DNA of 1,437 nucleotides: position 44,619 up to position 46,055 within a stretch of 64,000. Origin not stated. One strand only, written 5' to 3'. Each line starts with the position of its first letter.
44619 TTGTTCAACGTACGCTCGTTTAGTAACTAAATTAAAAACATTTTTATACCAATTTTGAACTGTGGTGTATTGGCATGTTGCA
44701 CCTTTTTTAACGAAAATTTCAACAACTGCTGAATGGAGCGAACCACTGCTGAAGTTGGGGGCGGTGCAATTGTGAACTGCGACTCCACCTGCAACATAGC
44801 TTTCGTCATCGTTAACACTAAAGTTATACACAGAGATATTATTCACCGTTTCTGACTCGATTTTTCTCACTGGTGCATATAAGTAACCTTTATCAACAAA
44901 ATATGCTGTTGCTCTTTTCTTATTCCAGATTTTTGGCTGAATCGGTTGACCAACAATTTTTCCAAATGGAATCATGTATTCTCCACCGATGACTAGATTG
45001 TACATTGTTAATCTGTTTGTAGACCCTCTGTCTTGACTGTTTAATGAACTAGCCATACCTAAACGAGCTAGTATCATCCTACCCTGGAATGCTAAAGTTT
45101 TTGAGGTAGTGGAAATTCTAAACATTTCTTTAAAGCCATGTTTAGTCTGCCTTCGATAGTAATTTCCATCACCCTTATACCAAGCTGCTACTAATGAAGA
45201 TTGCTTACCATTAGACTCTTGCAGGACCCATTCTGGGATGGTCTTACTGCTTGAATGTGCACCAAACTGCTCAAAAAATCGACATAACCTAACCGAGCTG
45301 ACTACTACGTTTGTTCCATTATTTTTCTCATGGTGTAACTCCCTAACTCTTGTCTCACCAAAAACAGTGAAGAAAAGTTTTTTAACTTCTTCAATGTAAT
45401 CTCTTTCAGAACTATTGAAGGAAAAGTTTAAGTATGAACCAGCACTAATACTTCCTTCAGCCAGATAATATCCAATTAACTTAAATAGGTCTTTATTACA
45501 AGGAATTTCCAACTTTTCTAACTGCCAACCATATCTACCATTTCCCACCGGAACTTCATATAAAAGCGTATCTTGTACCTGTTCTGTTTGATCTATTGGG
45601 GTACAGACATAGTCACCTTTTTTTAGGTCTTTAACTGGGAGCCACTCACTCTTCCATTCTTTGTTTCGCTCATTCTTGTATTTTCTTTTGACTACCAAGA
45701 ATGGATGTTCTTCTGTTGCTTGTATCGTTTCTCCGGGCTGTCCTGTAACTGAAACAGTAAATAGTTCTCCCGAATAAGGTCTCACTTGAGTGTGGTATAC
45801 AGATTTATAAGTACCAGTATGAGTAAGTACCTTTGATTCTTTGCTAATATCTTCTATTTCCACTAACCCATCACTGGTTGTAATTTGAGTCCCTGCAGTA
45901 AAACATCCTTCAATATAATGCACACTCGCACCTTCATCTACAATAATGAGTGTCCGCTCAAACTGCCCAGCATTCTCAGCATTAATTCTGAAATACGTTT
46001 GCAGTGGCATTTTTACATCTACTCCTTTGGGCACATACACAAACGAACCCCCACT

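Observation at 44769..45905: SufB intein with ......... homing endonuclease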

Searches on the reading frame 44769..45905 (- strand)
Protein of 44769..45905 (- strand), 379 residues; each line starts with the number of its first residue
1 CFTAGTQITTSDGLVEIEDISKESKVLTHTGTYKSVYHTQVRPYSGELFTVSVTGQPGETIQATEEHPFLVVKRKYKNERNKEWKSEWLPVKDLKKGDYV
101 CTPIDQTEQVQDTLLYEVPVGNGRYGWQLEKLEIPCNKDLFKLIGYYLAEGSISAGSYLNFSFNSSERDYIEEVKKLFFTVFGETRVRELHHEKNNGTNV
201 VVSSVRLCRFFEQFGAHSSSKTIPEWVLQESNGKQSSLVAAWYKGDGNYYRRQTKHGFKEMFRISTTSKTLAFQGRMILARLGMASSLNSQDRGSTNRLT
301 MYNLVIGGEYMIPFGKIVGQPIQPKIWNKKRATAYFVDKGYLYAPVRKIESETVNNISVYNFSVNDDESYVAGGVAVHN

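Call 4: search_protein_families(library=pfam, proteins=[window:44769-45905:-], max_evalue=0.01)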
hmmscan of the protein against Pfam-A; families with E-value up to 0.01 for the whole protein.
window:44769-45905:- (379 aa): 4 families
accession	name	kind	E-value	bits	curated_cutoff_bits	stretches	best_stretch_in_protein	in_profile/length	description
PF14528.11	LAGLIDADG_3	-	7e-13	49.1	22.5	2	238-319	6-82/82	LAGLIDADG-like domain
PF14890.11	Intein_splicing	-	7.2e-11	42.6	35.8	1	32-379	34-155/155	Intein splicing domain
PF13403.11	Hint_2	-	1.6e-07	32.2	28.4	1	1-45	2-46/147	Hint domain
PF07591.16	PT-HINT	-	4.9e-06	27.3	27.7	1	8-117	2-104/137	Pretoxin HINT domain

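Call 5: search_protein_families(library=ncbifam, proteins=[window:44769-45905:-], max_evalue=0.01)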
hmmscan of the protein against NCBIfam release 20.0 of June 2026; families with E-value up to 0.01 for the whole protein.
window:44769-45905:- (379 aa): 7 families
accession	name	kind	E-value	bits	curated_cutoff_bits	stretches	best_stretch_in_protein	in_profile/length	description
NF038098.1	GyrA_w_intein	exception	1.3e-08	33.2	1850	1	141-296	240-394/1232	intein-containing DNA gyrase subunit A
NF011303.0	PRK14715.1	equivalog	1.3e-08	32.4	1585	1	138-254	1118-1233/1627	DNA-directed DNA polymerase II large subunit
NF011491.0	PRK14898.1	equivalog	1.9e-08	32.8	783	1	35-297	139-393/860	DNA-directed RNA polymerase subunit A''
TIGR01445.1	intein_Nterm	domain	1.5e-07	32.3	24.5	1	1-71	1-83/83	intein N-terminal splicing region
NF005852.0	PRK07773.1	equivalog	2.1e-05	23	780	0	212-309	589-684/886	replicative DNA helicase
NF007072.0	PRK09519.1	equivalog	0.0014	17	1024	1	135-293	358-517/790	intein-containing recombinase RecA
NF011418.0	PRK14845.1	equivalog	0.0014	16.5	756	1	2-308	45-286/1049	translation initiation factor IF-2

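Call 9: search_solved_structures(query=window:44769-45905:-, max_evalue=1, show_alignments=2)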
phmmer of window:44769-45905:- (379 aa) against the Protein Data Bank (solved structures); distinct sequences matched with E-value up to 1: 5.
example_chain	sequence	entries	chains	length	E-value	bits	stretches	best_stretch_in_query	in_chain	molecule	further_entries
2lwy_A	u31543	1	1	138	5.3e-05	25.5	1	2-71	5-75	BACTERIAL INTEIN-LIKE DOMAIN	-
2cw7_A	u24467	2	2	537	0.00013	24.2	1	125-294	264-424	Endonuclease PI-PkoII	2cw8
4j56_A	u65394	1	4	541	0.33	13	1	73-149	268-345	Thioredoxin reductase 2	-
4j57_A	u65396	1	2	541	0.33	13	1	73-149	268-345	Thioredoxin reductase 2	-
4b1b_A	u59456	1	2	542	0.33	13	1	73-149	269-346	THIOREDOXIN REDUCTASE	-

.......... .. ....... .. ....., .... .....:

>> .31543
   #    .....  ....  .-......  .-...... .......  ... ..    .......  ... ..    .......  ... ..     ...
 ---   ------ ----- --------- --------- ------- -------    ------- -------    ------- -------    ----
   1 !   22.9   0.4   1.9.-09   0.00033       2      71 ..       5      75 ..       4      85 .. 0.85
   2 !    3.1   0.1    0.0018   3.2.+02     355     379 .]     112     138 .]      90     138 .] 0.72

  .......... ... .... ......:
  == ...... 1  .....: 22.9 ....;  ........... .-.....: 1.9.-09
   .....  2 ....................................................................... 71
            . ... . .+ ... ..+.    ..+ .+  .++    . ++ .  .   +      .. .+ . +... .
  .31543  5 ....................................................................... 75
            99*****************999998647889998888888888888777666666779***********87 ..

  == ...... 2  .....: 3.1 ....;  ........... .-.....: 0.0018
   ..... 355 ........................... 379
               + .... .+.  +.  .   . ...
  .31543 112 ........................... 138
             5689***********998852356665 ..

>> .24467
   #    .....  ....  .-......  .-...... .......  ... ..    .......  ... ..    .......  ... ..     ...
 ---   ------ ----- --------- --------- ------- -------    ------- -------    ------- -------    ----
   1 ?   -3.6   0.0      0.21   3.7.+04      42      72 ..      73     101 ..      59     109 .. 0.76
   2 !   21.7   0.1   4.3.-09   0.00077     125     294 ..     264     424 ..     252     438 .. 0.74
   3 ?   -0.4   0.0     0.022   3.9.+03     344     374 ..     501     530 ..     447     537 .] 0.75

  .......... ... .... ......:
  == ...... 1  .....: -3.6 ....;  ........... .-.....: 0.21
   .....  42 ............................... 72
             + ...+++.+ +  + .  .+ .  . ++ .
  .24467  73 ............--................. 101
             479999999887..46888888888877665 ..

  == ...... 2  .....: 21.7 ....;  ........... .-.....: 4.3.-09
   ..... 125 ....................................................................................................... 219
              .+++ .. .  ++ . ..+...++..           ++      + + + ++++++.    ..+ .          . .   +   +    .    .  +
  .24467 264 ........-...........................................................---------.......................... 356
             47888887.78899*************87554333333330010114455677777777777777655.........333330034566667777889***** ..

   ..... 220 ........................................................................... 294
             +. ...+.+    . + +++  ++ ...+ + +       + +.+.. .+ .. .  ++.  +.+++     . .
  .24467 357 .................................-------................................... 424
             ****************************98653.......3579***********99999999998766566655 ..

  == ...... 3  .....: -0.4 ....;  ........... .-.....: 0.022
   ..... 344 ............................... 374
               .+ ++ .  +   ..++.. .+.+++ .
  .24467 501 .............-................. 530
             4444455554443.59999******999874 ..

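Call 10: find_homologous_proteins(query=window:44769-45905:-, max_evalue=0.001)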
Query window:44769-45905:- (379 aa): 81 proteins with E <= 0.001 among 1847 candidates.
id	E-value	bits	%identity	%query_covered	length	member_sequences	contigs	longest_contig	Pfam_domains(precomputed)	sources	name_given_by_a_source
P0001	4.4e-161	554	63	100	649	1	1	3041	PF01458.24,PF14528.12,PF13403.12,PF14890.12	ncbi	-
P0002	1.1e-145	503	75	76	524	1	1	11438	PF01458.24,PF14528.12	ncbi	-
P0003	2.9e-114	400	51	100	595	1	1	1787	PF01458.24,PF19295.6,PF14528.12,PF13403.12,PF14890.12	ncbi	ncbi:MAG: LAGLIDADG family homing endonuclease, partial [archaeon]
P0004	3.0e-108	380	48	100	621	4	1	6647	PF01458.24,PF14528.12,PF13403.12,PF14890.12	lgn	-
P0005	8.0e-105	369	46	100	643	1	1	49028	PF01458.24,PF14528.12,PF13403.12,PF14890.12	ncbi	-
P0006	1.1e-104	368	69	63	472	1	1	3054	PF01458.24,PF14528.12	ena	-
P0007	1.3e-103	365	49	100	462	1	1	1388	PF01458.24,PF14528.12,PF13403.12,PF14890.12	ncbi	ncbi:MAG: LAGLIDADG family homing endonuclease, partial [Nanoarchaeota archaeon]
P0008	5.3e-100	353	46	100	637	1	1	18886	PF01458.24,PF14528.12,PF13403.12,PF14890.12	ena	-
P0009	1.7e-95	338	44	100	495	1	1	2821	PF01458.24,PF05203.22,PF14528.12,PF01079.26,PF13403.12,PF14890.12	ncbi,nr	ncbi:MAG: SufD family Fe-S cluster assembly protein, partial [Candidatus Diapherotrites archaeon]|nr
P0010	2.5e-92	328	46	96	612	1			PF19295.6,PF14528.12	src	-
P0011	6.8e-88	313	42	100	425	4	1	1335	PF14528.12,PF13403.12,PF14890.12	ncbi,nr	ncbi:MAG: LAGLIDADG family homing endonuclease, partial [Candidatus Curtissbacteria bacterium]|nr:LA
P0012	1.3e-87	312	44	89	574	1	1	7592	PF01458.24,PF14528.12,PF14890.12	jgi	-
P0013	1.5e-86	309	47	88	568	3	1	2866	PF01458.24,PF14528.12,PF14890.12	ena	-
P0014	6.5e-85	303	54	70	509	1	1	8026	PF19295.6,PF14528.12,PF13403.12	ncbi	-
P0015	9.0e-85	303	42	100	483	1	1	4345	PF01458.24,PF14528.12,PF13403.12,PF14890.12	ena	-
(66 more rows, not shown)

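Call 21: find_related_loci(query=A1, collection=genome_contigs, flank=4000)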
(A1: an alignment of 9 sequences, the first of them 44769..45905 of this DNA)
Query A1 (379 aa) in genome_contigs; peptide patterns used: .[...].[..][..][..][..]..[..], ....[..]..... (x = any residue, [..] = any of these).
551 stretches matched a pattern; 474 encode a relative of the query (tblastn E <= 1e-3); the best 80 are kept; 80 distinct loci.
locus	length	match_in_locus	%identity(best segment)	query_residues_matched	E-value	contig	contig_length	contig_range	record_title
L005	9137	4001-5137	86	1-379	0e+0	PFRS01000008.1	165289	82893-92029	MAG: Candidatus Pacebacteria bacterium CG_4_9_14_0_2_um_filter_40_15 CG_4_9_14_0.2_um_filter_scaffold_8_c, whole genome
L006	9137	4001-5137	79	1-379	0e+0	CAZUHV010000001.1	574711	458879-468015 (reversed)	MAG TPA_asm: uncultured Pseudomonadales bacterium isolate binchicken_co277_32 genome assembly, contig: NODE_12_length_57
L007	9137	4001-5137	76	1-379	0e+0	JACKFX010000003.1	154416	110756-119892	MAG: Pseudomonadales bacterium isolate HK-STAS-PATE-16 HK-STAS-PATE-16_3, whole genome shotgun sequence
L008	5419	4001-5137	75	1-379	0e+0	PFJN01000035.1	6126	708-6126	MAG: Candidatus Pacebacteria bacterium CG_4_10_14_3_um_filter_34_15 CG_4_10_14_3_um_filter_scaffold_11166_c, whole genom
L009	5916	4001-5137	68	1-379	0e+0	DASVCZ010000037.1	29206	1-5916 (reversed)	MAG TPA_asm: Patescibacteria group bacterium isolate SMAG_U2020 k141_1634198, whole genome shotgun sequence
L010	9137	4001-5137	63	1-379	3e-170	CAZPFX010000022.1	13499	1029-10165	MAG TPA_asm: uncultured Pseudomonadales bacterium isolate SRP118108_co5_543 genome assembly, contig: NODE_4644_length_13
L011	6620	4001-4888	76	84-379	2e-158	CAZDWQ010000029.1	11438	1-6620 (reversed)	MAG TPA_asm: uncultured Pseudomonadales bacterium isolate SRP192515_co1_182 genome assembly, contig: NODE_5600_length_11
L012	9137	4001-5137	58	1-379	4e-154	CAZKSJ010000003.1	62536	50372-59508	MAG TPA_asm: uncultured Pseudomonadales bacterium isolate SRP239243_co2_85 genome assembly, contig: NODE_538_length_6253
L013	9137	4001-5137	58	1-379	7e-152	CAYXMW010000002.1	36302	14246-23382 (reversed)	MAG TPA_asm: uncultured Pseudomonadales bacterium isolate SRP191223_co1_89 genome assembly, contig: NODE_826_length_3630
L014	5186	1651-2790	59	1-379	3e-152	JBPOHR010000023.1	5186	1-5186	MAG: Patescibacteria group bacterium isolate MAG_204 c_000000376222, whole genome shotgun sequence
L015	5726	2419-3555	57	1-379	4e-150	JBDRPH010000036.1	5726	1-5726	MAG: Candidatus Paceibacterota bacterium isolate MEGAHIT-group-2.107 k141_244593, whole genome shotgun sequence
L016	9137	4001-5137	57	1-379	3e-144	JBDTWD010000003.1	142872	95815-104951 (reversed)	MAG: Candidatus Woesebacteria bacterium isolate cluster3_bin.83 NODE_135_length_142872_cov_13.087167, whole genome shotg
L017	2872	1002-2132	56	1-379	5e-150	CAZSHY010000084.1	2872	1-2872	MAG TPA_asm: uncultured Pseudomonadales bacterium isolate SRP286056_co1_709 genome assembly, contig: NODE_60072_length_2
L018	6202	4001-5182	55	1-379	5e-142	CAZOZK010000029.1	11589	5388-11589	MAG TPA_asm: uncultured Pseudomonadales bacterium isolate SRP107338_co1_182 genome assembly, contig: NODE_6454_length_11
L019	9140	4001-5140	55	1-379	1e-141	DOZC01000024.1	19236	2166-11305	MAG TPA_asm: Candidatus Paceibacterota bacterium isolate UBA9650 contig_29640, whole genome shotgun sequence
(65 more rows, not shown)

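Call 22: search_solved_structures(query=A1, max_evalue=0.01, show_alignments=1)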
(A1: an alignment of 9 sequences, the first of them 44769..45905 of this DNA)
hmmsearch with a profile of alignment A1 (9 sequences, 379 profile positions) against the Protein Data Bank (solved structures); distinct sequences matched with E-value up to 0.01: 4.
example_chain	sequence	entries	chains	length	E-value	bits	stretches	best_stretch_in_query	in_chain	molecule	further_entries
2cw7_A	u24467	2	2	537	2.3e-12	49.8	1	131-372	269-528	Endonuclease PI-PkoII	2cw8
7qsu_A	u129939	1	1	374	1.8e-07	33.7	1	125-311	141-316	V-ATPase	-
7qss_A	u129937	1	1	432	2.4e-07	33.4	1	125-311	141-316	V-type ATP synthase alpha chain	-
2lwy_A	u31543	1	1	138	2e-06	30.3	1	2-71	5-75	BACTERIAL INTEIN-LIKE DOMAIN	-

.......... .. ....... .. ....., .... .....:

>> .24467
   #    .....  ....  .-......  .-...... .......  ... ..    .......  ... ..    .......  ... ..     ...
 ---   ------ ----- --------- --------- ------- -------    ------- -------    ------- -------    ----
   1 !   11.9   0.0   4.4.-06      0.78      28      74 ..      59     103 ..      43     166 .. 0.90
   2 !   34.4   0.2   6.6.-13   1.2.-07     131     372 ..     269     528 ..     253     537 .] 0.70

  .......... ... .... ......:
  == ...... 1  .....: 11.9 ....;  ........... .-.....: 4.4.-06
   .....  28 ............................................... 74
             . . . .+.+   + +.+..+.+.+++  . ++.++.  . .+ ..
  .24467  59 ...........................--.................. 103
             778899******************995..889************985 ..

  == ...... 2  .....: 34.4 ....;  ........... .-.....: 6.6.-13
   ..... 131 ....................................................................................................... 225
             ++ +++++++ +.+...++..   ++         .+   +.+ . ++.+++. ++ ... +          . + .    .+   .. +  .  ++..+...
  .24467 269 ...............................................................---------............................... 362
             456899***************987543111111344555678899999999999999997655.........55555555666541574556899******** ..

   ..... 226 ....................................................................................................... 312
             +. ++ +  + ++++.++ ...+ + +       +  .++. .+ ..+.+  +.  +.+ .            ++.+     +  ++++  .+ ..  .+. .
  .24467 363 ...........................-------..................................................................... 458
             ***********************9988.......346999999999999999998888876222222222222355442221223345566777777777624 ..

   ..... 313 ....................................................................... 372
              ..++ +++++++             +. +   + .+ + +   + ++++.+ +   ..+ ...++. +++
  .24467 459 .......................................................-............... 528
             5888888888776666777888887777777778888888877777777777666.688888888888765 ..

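Call 32: predict_structure(alignment_id=A1)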
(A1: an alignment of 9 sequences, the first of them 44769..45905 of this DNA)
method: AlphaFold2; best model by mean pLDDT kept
length: 379 residues; sequences in the alignment: 9
mean_pLDDT: 91.4   pTM: 0.89
mean pLDDT of the five models: 91.4, 90.6, 89.2, 89.2, 87.5
residues with pLDDT >= 90: 275; 70-90: 96; 50-70: 8; < 50: 0
segments of 3 or more residues with pLDDT < 50: none
pLDDT, mean of each block of 10 residues (from residue 1): 94 91 95 95 97 85 96 81 91 95 92 87 75 93 97 91 92 95 92 89 92 92 93 96 91 84 93 94 93 80 93 95 88 90 95 97 94 93
secondary structure, 60 per line:
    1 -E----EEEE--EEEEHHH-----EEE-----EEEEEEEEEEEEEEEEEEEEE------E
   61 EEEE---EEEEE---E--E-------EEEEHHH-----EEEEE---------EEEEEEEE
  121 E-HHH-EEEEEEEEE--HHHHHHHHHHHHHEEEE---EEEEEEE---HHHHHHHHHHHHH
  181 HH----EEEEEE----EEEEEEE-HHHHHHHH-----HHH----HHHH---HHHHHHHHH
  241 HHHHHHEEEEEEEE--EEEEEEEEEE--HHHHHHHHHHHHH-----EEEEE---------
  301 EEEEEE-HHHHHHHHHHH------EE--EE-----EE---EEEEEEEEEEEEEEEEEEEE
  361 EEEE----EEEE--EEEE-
elements in order: E7-10 E13-16 E25-27 E33-53 E60-64 E68-72 E87-90 E99-103 E113-121 E127-135 H138-150 E151-154 E158-164 H168-182 E187-192 E197-203 H205-212 H225-228 H232-246 E247-254 E257-266 H269-281 E287-291 E301-306 H308-318 E341-364 E369-372 E375-378
